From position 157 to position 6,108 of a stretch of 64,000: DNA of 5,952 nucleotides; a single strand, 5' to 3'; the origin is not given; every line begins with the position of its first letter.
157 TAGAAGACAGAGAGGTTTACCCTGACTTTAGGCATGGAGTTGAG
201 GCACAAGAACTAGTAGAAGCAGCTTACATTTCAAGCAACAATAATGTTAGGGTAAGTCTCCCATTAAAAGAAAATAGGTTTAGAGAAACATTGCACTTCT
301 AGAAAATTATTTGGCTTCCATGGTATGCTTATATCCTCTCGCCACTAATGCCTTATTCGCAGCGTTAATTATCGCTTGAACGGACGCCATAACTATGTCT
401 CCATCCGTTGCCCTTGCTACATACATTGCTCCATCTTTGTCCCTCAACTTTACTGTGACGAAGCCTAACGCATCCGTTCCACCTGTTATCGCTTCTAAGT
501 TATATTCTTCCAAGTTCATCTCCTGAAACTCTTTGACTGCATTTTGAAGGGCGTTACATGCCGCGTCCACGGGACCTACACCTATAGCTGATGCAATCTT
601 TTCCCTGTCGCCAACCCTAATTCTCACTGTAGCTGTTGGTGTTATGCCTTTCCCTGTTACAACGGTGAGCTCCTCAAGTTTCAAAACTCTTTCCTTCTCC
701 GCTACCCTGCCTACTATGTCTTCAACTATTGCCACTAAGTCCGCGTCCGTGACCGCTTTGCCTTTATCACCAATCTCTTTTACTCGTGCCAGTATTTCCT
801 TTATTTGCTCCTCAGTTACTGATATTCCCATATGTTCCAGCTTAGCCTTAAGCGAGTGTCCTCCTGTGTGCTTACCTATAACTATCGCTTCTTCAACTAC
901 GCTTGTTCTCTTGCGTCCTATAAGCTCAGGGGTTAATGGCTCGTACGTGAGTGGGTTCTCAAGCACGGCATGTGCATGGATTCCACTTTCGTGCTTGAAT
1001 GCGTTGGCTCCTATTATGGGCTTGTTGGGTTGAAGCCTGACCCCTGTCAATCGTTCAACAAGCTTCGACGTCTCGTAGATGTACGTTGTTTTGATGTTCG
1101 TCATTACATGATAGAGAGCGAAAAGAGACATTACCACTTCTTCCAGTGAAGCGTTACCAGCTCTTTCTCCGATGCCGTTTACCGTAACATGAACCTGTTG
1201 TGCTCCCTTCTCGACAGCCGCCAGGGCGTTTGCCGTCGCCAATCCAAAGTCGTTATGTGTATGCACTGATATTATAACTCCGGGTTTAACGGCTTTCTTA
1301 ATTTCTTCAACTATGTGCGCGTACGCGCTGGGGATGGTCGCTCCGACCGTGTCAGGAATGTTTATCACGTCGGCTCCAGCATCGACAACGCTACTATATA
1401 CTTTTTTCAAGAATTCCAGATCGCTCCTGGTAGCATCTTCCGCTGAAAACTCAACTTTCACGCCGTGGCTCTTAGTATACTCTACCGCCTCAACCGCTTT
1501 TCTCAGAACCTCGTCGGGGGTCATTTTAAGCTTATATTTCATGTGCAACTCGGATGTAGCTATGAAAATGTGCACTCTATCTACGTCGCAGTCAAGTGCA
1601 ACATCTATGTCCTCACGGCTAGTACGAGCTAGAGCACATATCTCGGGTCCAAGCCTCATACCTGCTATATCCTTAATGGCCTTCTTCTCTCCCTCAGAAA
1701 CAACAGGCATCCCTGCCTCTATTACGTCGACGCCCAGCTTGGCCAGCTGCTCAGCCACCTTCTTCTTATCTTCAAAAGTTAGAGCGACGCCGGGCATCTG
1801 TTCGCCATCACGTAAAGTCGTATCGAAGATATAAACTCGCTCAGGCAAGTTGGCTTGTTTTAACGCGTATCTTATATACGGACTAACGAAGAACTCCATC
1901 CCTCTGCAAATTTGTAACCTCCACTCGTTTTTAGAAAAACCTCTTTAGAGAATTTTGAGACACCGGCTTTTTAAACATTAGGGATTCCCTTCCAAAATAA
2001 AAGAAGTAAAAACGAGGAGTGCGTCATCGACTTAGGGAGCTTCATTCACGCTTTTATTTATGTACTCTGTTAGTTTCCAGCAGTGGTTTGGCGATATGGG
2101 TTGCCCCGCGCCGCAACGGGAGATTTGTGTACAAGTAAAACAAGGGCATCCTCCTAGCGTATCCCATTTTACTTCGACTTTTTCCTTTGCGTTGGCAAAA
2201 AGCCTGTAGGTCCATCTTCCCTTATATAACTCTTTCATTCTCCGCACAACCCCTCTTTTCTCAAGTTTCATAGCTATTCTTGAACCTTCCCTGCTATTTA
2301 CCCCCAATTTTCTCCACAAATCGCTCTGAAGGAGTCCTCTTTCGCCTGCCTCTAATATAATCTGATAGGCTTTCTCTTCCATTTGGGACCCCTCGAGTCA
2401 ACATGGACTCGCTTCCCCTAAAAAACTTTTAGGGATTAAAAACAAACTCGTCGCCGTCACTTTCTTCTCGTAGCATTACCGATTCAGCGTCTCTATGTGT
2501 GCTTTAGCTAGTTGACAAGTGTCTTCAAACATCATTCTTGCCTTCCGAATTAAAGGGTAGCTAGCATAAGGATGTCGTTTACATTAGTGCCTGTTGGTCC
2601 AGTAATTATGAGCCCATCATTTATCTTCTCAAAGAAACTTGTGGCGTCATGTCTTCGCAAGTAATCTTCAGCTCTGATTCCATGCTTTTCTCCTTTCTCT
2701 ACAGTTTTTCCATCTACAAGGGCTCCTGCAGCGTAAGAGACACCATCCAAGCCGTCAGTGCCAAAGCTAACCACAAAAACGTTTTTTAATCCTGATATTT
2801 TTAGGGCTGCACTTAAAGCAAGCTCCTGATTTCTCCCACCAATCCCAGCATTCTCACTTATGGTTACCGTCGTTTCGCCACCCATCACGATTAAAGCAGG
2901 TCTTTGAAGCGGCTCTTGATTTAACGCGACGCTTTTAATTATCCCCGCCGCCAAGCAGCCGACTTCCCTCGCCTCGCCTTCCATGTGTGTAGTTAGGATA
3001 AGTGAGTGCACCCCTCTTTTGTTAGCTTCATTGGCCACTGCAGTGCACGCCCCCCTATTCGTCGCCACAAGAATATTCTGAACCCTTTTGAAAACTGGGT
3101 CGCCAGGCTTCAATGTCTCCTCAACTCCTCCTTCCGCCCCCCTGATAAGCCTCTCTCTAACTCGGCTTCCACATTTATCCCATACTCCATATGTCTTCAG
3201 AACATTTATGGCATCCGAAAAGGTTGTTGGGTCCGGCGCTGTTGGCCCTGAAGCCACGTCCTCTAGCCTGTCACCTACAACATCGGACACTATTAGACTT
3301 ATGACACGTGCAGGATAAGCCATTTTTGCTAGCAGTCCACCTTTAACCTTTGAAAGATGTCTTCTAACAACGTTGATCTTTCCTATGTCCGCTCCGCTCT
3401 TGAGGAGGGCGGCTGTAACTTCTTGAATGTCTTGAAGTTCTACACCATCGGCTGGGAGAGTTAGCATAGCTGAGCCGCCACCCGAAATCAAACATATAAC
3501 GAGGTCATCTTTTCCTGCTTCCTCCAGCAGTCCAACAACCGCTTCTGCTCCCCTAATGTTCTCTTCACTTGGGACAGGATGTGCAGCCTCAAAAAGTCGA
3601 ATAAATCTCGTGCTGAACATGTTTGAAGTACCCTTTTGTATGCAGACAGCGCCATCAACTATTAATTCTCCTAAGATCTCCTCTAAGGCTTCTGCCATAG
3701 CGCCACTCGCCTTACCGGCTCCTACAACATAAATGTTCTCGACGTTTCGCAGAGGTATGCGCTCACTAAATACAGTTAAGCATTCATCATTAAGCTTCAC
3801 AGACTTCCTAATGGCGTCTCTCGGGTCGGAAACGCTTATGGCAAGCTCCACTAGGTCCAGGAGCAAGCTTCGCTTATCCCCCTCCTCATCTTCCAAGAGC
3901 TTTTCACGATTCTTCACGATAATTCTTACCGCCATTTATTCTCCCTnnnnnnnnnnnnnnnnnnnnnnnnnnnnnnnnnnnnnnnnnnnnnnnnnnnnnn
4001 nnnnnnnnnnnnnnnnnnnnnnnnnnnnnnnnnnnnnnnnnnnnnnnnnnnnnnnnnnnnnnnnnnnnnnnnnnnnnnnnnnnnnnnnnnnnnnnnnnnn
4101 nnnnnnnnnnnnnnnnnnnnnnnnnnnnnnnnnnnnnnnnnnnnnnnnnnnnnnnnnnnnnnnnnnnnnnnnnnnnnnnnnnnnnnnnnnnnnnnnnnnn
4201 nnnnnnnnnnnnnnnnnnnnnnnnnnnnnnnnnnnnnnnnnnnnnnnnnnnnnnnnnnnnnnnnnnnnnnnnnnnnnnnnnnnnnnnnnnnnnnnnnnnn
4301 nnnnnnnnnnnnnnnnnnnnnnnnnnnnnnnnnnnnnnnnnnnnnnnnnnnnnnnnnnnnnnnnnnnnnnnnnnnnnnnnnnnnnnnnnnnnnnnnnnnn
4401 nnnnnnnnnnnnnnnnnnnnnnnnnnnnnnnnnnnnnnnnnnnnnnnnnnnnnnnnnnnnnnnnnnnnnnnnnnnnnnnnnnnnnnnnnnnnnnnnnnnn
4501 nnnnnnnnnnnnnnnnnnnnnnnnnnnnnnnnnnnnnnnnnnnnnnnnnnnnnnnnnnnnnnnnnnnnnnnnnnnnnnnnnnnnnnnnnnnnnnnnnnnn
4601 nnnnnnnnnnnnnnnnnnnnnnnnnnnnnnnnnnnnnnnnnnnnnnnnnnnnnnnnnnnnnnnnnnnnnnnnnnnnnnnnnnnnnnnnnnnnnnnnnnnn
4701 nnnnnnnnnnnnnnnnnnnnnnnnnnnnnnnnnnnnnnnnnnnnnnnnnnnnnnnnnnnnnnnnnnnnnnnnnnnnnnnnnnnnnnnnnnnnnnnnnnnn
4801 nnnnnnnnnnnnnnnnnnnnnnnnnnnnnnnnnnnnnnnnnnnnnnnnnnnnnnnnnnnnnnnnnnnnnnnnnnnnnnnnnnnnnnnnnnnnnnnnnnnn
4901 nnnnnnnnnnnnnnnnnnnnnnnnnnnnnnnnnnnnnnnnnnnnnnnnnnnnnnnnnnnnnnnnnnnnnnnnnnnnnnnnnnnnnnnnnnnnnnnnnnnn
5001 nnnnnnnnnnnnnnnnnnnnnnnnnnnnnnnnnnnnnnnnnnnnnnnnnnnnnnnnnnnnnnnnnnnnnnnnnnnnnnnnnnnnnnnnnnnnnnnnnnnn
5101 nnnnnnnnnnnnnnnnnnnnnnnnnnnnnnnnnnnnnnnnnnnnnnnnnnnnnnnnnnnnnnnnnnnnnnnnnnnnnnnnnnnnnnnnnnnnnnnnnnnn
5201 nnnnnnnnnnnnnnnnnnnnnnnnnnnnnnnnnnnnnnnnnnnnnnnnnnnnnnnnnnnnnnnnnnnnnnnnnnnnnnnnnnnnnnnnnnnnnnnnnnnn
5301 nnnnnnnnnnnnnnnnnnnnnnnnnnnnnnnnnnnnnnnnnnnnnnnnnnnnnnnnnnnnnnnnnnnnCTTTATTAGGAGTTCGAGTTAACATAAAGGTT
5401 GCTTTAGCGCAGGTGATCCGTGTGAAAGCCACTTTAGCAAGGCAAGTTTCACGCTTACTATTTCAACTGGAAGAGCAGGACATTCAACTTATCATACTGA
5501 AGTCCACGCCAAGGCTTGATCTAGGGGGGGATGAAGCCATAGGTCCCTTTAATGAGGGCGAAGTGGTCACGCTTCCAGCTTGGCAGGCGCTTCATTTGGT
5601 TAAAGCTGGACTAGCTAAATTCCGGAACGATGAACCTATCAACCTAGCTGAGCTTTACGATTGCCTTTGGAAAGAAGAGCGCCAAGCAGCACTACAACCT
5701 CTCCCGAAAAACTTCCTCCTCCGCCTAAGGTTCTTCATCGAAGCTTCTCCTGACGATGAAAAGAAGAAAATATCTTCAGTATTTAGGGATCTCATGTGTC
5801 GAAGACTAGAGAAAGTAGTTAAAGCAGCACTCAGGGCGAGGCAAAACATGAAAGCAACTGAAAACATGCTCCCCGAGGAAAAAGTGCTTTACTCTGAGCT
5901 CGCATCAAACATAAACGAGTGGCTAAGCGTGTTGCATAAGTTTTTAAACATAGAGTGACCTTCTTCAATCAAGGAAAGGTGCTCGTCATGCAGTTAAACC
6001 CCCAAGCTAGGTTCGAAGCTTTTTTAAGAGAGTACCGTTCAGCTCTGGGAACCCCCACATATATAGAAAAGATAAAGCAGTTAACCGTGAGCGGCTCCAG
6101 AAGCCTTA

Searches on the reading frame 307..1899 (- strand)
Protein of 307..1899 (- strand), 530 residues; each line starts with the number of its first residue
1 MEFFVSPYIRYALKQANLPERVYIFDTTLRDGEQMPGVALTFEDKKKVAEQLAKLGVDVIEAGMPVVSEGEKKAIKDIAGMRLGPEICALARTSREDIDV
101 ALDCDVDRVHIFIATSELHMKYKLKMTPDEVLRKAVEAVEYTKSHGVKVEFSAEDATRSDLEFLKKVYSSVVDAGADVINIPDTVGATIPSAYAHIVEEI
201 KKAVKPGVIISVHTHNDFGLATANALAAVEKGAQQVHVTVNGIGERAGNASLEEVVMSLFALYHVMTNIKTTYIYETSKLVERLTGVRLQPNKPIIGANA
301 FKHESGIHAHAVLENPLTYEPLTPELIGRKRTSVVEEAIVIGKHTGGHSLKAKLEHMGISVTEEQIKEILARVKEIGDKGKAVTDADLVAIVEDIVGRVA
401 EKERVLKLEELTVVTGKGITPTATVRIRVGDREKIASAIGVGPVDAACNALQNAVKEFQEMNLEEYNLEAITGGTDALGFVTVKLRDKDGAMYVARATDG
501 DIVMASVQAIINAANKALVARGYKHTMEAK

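Call 93: search_protein_families(library=pfam, proteins=[window:307-1899:-], max_evalue=0.00001)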
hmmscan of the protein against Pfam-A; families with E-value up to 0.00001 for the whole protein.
window:307-1899:- (530 aa): 3 families
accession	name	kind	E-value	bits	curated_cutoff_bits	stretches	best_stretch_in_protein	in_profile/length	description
PF00682.25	HMGL-like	-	1.1e-91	307.3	29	1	21-281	1-260/260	HMGL-like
PF08502.15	LeuA_dimer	-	5.4e-35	120.6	24.9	1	383-517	2-130/131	LeuA allosteric (dimerisation) domain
PF22617.1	HCS_D2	-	8.5e-28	97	27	1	295-381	1-82/82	Homocitrate synthase post-HMGL domain-like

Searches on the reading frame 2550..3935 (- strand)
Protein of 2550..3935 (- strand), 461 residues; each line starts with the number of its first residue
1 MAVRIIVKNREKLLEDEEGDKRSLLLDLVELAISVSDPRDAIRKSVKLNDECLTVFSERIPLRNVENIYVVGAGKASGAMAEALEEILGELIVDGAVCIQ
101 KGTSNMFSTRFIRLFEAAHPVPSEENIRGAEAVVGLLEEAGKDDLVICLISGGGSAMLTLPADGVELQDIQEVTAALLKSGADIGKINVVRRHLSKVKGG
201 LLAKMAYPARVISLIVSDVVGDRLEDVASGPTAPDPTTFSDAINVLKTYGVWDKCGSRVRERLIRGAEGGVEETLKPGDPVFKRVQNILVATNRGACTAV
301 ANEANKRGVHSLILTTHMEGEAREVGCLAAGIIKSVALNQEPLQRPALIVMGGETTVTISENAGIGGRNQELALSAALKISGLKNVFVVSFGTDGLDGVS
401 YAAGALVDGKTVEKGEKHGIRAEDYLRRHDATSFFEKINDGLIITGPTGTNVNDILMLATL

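Call 93: search_protein_families(library=pfam, proteins=[window:2550-3935:-], max_evalue=0.00001)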
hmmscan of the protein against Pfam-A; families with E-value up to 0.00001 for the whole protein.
window:2550-3935:- (461 aa): 2 families
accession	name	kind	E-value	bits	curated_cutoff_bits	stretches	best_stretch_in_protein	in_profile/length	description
PF13660.11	DUF4147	-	3e-80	269.5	23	1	25-263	2-233/234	Domain of unknown function (DUF4147)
PF05161.18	MOFRL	-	1e-35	122.6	28.3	1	348-454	2-106/106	MOFRL family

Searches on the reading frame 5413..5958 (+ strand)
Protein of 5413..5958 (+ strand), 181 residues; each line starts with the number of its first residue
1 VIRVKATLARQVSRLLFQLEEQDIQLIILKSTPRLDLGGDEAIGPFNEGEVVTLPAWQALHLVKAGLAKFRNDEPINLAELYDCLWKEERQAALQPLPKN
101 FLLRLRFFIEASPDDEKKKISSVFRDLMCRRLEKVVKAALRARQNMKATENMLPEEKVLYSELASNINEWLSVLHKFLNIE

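Call 93: search_protein_families(library=pfam, proteins=[window:5413-5958:+], max_evalue=0.00001)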
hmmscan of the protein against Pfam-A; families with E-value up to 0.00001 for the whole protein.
window:5413-5958:+ (181 aa): 1 family
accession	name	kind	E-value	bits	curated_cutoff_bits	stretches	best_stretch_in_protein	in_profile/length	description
PF05916.17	Sld5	-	2.7e-06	28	22.3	1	88-173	13-100/102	GINS complex protein helical bundle domain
